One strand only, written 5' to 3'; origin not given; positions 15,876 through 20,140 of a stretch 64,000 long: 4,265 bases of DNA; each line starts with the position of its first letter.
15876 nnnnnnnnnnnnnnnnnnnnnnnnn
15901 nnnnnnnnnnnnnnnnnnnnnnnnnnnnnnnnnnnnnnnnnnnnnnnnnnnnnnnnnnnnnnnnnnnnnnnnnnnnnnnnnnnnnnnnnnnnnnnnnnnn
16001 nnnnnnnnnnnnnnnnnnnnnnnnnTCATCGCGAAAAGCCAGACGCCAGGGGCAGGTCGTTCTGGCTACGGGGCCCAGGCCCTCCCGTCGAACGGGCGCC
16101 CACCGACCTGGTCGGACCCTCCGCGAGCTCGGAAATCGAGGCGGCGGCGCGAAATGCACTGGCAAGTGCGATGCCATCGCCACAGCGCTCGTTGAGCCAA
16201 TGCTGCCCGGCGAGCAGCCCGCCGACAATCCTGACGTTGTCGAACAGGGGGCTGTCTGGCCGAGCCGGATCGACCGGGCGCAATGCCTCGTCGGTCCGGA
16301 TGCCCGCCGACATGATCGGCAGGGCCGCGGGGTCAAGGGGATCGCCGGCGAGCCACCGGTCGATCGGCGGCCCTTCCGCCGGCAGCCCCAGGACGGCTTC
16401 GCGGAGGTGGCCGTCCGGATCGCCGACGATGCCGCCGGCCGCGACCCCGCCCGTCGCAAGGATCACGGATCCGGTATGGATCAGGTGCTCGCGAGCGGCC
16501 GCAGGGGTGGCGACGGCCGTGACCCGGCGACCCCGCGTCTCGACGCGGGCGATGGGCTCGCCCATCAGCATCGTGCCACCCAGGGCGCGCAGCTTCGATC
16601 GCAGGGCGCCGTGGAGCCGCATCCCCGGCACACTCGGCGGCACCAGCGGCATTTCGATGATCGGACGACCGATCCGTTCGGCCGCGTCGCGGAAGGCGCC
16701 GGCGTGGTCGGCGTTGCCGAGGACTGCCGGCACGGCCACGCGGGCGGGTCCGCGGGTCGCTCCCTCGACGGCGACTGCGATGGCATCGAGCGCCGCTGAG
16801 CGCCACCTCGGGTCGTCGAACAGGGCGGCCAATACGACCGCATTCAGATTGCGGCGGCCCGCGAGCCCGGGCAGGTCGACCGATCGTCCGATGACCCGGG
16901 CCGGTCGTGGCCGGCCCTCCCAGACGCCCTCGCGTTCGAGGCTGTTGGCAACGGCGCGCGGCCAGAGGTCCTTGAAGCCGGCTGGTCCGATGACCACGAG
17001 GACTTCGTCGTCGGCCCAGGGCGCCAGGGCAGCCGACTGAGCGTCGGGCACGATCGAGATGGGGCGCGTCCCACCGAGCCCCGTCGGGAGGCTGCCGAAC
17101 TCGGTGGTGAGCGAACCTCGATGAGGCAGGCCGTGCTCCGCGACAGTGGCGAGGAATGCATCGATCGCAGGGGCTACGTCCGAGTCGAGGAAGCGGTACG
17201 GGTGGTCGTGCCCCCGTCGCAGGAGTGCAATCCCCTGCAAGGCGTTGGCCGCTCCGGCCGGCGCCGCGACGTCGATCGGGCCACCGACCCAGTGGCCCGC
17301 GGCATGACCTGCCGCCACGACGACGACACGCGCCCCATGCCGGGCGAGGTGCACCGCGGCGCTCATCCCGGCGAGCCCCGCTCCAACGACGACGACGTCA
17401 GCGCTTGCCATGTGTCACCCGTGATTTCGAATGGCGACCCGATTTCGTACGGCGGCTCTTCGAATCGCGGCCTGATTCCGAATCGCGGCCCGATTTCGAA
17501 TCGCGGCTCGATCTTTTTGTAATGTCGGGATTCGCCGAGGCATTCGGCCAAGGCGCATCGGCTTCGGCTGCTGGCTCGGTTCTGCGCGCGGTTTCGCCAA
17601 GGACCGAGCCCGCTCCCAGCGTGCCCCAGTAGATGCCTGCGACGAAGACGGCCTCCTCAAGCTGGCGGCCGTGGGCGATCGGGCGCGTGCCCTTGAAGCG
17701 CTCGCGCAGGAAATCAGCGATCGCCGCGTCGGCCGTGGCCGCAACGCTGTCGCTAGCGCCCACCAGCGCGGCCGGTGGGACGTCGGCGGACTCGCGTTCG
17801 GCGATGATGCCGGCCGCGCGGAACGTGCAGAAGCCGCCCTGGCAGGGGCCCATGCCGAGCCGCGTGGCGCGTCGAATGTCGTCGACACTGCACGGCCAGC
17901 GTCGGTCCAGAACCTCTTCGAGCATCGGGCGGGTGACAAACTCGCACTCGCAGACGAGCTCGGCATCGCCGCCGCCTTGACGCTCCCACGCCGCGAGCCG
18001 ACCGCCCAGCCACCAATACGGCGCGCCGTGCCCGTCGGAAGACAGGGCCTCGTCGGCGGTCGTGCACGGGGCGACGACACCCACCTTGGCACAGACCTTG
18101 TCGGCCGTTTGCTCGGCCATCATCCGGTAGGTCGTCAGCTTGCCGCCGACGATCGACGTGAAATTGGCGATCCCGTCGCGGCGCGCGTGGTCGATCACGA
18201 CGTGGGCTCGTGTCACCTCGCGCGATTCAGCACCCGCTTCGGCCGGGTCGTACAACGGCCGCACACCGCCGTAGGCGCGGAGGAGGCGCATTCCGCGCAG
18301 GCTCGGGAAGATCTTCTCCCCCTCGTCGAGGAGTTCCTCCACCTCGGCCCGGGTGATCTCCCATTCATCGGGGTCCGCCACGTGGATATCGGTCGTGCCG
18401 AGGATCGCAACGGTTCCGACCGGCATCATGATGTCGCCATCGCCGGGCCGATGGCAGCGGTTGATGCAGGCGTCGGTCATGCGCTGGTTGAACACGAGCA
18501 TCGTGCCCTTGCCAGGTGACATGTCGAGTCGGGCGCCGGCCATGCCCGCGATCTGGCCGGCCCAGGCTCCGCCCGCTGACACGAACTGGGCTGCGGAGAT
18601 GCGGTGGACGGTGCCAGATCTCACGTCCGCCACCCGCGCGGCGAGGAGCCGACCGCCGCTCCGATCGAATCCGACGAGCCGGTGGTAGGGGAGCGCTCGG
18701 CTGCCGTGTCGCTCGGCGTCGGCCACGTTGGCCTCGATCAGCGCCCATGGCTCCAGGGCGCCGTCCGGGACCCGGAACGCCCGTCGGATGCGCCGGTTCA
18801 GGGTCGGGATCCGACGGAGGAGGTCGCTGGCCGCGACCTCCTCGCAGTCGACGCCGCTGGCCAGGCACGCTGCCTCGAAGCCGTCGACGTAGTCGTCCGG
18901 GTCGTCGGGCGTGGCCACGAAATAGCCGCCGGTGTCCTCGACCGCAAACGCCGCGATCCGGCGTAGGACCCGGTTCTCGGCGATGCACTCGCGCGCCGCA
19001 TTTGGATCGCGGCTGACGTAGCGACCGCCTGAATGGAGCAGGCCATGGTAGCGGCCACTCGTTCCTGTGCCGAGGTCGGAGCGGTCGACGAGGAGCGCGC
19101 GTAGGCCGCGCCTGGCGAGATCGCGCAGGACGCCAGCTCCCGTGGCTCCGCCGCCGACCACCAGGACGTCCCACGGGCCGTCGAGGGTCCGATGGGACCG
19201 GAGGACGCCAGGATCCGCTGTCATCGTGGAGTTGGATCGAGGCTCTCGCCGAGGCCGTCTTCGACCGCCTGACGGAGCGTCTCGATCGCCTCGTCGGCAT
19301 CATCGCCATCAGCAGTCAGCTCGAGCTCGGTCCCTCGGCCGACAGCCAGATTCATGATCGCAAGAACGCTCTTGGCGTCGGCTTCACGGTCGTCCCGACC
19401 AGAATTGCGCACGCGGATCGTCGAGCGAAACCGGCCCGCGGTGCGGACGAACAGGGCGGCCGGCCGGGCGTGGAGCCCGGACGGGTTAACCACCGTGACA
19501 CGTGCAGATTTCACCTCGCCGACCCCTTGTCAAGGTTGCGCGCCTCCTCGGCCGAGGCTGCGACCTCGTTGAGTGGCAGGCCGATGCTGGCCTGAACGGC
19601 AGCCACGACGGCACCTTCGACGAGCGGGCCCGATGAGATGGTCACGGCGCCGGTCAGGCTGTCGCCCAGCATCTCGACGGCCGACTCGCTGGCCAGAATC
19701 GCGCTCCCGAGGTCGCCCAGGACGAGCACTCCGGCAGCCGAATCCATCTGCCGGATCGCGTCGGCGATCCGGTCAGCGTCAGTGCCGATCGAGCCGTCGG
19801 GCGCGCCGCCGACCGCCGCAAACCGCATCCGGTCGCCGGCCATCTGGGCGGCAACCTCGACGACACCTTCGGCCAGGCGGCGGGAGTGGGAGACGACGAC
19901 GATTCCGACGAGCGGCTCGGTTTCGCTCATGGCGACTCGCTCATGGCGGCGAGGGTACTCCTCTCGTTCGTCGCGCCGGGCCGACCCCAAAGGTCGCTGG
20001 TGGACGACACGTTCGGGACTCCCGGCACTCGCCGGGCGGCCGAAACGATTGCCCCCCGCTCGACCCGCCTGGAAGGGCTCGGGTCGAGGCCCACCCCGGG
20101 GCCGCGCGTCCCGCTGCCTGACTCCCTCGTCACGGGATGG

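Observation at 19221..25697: Consolidated glycerol/dihydroxyacetone catabolic block headed by two tandem GlpP antiterminator paralogues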

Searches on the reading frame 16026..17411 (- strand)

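Call 3: search_protein_families(library=pfam, proteins=[window:16026-17411:-])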
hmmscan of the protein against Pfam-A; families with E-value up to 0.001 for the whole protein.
window:16026-17411:- (461 aa): 10 families
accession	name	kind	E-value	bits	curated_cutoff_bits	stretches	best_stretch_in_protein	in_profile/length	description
PF00890.30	FAD_binding_2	-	1.5e-29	103.9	20.4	1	5-413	1-413/414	FAD binding domain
PF01266.30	DAO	-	1.8e-09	38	27.9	1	5-40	1-37/353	FAD dependent oxidoreductase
PF07992.20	Pyr_redox_2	-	7.1e-08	32.6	26.1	1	5-38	2-36/291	Pyridine nucleotide-disulphide oxidoreductase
PF03486.20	HI0933_like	-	3.3e-06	27.2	50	0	5-40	2-37/244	HI0933-like protein Rossmann domain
PF01134.28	GIDA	-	2.6e-05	23.9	22.1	1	5-33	1-29/391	Glucose inhibited division protein A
PF12831.13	FAD_oxidored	-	2.8e-05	24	27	1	5-39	1-35/416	FAD dependent oxidoreductase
PF01946.23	Thi4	-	5.7e-05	22.9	26.2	1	2-44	16-61/235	Thi4 family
PF13450.12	NAD_binding_8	-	5.9e-05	23.7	21.9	1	8-40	1-34/68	NAD(P)-binding Rossmann-like domain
PF01494.25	FAD_binding_3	-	8.2e-05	22.4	22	1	4-33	2-31/349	FAD binding domain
PF00070.33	Pyr_redox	-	0.00099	20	22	0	6-34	2-30/82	Pyridine nucleotide-disulphide oxidoreductase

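Call 4: search_protein_families(library=ncbifam, proteins=[window:16026-17411:-])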
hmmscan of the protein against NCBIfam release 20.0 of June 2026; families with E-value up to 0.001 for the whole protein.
window:16026-17411:- (461 aa): 44 families (the best 25 are shown)
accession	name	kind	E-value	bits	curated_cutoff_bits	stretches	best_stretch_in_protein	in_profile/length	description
NF003726.0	PRK05329.2-5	equivalog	3.7e-75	253.3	354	1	4-424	2-409/415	glycerol-3-phosphate dehydrogenase subunit GlpB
NF003725.0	PRK05329.2-4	equivalog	1.7e-63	215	345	1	3-427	8-423/429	glycerol-3-phosphate dehydrogenase subunit GlpB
NF003724.0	PRK05329.2-3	equivalog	2.1e-59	201.6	327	1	5-427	3-418/426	glycerol-3-phosphate dehydrogenase subunit GlpB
TIGR03378.1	glycerol3P_GlpB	equivalog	3.2e-50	171.4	174.15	1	5-426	2-418/419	anaerobic glycerol-3-phosphate dehydrogenase subunit GlpB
NF003720.0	PRK05329.1-3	equivalog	3.7e-46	157.7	313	1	5-429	4-425/437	glycerol-3-phosphate dehydrogenase subunit GlpB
NF003719.0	PRK05329.1-2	equivalog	1.2e-43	149.5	359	1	5-427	4-417/423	glycerol-3-phosphate dehydrogenase subunit GlpB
NF003722.0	PRK05329.1-5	equivalog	8.2e-40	137.3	349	1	4-425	5-421/428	glycerol-3-phosphate dehydrogenase subunit GlpB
NF003718.0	PRK05329.1-1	equivalog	1.2e-36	126.5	370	1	5-432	4-417/419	glycerol-3-phosphate dehydrogenase subunit GlpB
NF003721.0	PRK05329.1-4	equivalog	2.3e-27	96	403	1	5-427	4-425/428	glycerol-3-phosphate dehydrogenase subunit GlpB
NF003723.0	PRK05329.2-1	equivalog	3.2e-15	55.7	680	1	2-421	7-427/436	glycerol-3-phosphate dehydrogenase subunit GlpB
NF006130.0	PRK08274.1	equivalog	1.2e-08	34.2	369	1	2-44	4-44/467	FAD-dependent tricarballylate dehydrogenase TcuA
TIGR01292.1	TRX_reduct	equivalog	6.2e-07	28.5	343.45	1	5-74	2-70/300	thioredoxin-disulfide reductase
NF053717.1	VnlPnlRedVprA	equivalog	7.2e-07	28.4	600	1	4-39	7-42/481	vinyl phenol reductase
NF050086.1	pipecolate_AmaA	exception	3.8e-06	25.8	600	1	3-37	25-59/425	L-pipecolate oxidase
NF009477.0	PRK12843.1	equivalog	5.4e-06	25.1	758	0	3-36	16-49/578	FAD-dependent oxidoreductase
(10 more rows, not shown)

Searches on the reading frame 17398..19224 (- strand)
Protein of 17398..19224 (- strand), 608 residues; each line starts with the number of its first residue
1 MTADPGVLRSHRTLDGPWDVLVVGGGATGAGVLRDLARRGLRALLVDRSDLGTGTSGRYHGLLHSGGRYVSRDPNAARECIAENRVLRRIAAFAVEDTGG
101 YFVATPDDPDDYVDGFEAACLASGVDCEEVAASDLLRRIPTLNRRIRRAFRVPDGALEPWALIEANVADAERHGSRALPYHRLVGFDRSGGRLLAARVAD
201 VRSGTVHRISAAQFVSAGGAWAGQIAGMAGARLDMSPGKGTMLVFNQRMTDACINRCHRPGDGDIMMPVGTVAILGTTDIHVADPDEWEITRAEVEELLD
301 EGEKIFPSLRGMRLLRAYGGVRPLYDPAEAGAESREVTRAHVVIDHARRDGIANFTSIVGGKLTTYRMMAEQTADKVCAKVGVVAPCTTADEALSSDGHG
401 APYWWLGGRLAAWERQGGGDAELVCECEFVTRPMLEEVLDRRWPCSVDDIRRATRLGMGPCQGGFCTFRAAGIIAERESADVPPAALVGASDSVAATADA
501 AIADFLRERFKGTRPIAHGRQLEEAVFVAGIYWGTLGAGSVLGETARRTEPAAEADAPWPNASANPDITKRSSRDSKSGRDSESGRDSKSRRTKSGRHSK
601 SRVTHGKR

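Call 3: search_protein_families(library=pfam, proteins=[window:17398-19224:-])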
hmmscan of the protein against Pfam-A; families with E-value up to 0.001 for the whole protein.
window:17398-19224:- (608 aa): 2 families
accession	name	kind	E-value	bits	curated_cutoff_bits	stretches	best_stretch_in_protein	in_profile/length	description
PF01266.30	DAO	-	2.1e-45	156.2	27.9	1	19-374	1-351/353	FAD dependent oxidoreductase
PF04324.20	Fer2_BFD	-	1.2e-06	29.2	26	1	423-476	1-50/50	BFD-like [2Fe-2S] binding domain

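Call 4: search_protein_families(library=ncbifam, proteins=[window:17398-19224:-])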
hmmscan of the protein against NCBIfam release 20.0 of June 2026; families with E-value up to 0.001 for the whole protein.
window:17398-19224:- (608 aa): 15 families
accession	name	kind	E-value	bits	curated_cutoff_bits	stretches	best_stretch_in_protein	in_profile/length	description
TIGR03377.1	glycerol3P_GlpA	equivalog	5.1e-177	589.6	552.8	1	19-538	1-524/530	anaerobic glycerol-3-phosphate dehydrogenase subunit GlpA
NF008313.0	PRK11101.1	equivalog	3.2e-142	474.9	425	1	19-540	10-536/548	anaerobic glycerol-3-phosphate dehydrogenase subunit A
NF008899.0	PRK12266.1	equivalog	1.7e-37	129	360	2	141-395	136-393/508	glycerol-3-phosphate dehydrogenase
NF009906.0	PRK13369.1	equivalog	2.3e-33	115.5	352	2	141-394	136-391/502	glycerol-3-phosphate dehydrogenase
NF033461.1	glycerol3P_ox_1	equivalog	2.8e-17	62.2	840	1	18-92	19-94/607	type 1 glycerol-3-phosphate oxidase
TIGR02352.1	thiamin_ThiO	equivalog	6.8e-13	48.4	250.8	1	20-325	1-306/351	glycine oxidase ThiO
NF008425.0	PRK11259.1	equivalog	1.9e-09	37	257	1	18-228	5-211/377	N-methyl-L-tryptophan oxidase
NF033460.1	glycerol3P_ox_II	equivalog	6.8e-08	32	460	1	18-325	2-318/361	type 2 glycerol-3-phosphate oxidase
TIGR03364.1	HpnW_proposed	hypoth_equivalog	1.2e-06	27.9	285.1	1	19-145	2-129/365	TIGR03364 family FAD-dependent oxidoreductase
TIGR03197.1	MnmC_Cterm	equivalog_domain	2.6e-05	23.5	174.2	1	19-65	1-48/400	FAD-dependent 5-carboxymethylaminomethyl-2-thiouridine(34) oxidoreductase MnmC1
NF002480.1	PRK01747.1-1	equivalog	9.9e-05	20.9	540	1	18-65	249-297/645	bifunctional tRNA (5-methylaminomethyl-2-thiouridine)(34)-methyltransferase MnmC2/FAD-dependent 5-carboxymethylaminomethyl-2-thiouridine(34)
NF004832.0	PRK06184.1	subfamily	0.00013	20.9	476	1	18-52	7-41/506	hypothetical protein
NF050086.1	pipecolate_AmaA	exception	0.00015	20.5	600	1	18-67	26-75/425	L-pipecolate oxidase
NF008726.1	PRK11728.1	equivalog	0.00021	20.2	299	1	19-235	2-215/389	L-2-hydroxyglutarate oxidase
TIGR01372.1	soxA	subfamily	0.00092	17.1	1164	0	19-61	170-212/996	sarcosine oxidase subunit alpha family protein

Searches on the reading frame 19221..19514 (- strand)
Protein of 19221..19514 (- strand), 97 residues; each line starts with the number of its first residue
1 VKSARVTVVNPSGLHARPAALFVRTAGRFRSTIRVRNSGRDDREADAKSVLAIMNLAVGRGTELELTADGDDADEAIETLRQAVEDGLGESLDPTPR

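Call 3: search_protein_families(library=pfam, proteins=[window:19221-19514:-])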
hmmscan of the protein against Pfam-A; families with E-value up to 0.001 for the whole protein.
window:19221-19514:- (97 aa): 1 family
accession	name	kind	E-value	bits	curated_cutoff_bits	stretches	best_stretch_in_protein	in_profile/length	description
PF00381.24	PTS-HPr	-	1.2e-29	102.6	23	1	3-85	2-80/81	PTS HPr component phosphorylation site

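Call 4: search_protein_families(library=ncbifam, proteins=[window:19221-19514:-])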
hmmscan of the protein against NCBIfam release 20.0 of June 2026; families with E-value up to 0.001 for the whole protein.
window:19221-19514:- (97 aa): 9 families
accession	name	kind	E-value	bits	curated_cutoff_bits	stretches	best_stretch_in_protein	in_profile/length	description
TIGR01003.1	PTS_HPr_family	subfamily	9e-27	92.9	47.9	1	1-84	1-81/82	HPr family phosphocarrier protein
NF008319.0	PRK11109.1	equivalog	4.8e-23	82.1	302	1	3-91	287-375/376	fused PTS fructose transporter subunit IIA/HPr protein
NF041319.1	PTS-HPr_Halo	equivalog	9.1e-23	80.5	140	1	6-83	5-82/87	phosphocarrier protein HPr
NF010354.0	PRK13782.1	equivalog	9.5e-23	80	123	1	2-86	2-83/85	HPr family phosphocarrier protein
NF010352.0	PRK13780.1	equivalog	4.2e-20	71.4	110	1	1-88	1-86/88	phosphocarrier protein HPr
NF010351.0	PRK13779.1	equivalog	1.1e-19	70.7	766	1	6-94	295-383/503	bifunctional PTS system fructose-specific transporter subunit IIA/HPr protein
NF008104.0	PRK10850.1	equivalog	2.8e-15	56.1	153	1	4-81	4-78/85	phosphocarrier protein Hpr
NF008478.1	PRK11377.1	equivalog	4.1e-13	49.2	520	1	2-94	156-245/473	dihydroxyacetone kinase phosphoryl donor subunit DhaM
NF008146.0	PRK10897.1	equivalog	5.6e-11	42.6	119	1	4-90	5-89/90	PTS phosphocarrier protein NPr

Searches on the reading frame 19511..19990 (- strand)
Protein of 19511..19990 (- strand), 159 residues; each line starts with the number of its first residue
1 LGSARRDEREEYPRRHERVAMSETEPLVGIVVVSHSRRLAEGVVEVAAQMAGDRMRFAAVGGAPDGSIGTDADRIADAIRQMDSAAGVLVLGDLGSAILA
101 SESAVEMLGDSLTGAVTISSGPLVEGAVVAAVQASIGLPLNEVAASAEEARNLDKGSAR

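Call 3: search_protein_families(library=pfam, proteins=[window:19511-19990:-])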
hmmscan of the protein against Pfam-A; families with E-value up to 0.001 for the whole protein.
window:19511-19990:- (159 aa): 1 family
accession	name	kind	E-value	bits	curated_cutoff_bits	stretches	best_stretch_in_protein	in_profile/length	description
PF03610.21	EIIA-man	-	1.4e-27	96.5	21.4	1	29-137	1-109/116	PTS system fructose IIA component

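Call 4: search_protein_families(library=ncbifam, proteins=[window:19511-19990:-])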
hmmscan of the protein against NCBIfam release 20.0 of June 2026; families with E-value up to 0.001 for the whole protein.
window:19511-19990:- (159 aa): 3 families
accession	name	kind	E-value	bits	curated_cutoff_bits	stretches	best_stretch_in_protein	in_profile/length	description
TIGR02364.1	dha_pts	equivalog_domain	5.7e-36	123.6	98.25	1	28-150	1-124/125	dihydroxyacetone kinase phosphoryl donor subunit DhaM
NF008478.1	PRK11377.1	equivalog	1e-27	97.3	520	1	28-150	2-127/473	dihydroxyacetone kinase phosphoryl donor subunit DhaM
NF040761.1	AgaF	equivalog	0.0002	21.6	130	1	28-94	2-67/144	PTS galactosamine/N-acetylgalactosamine transporter subunit IIA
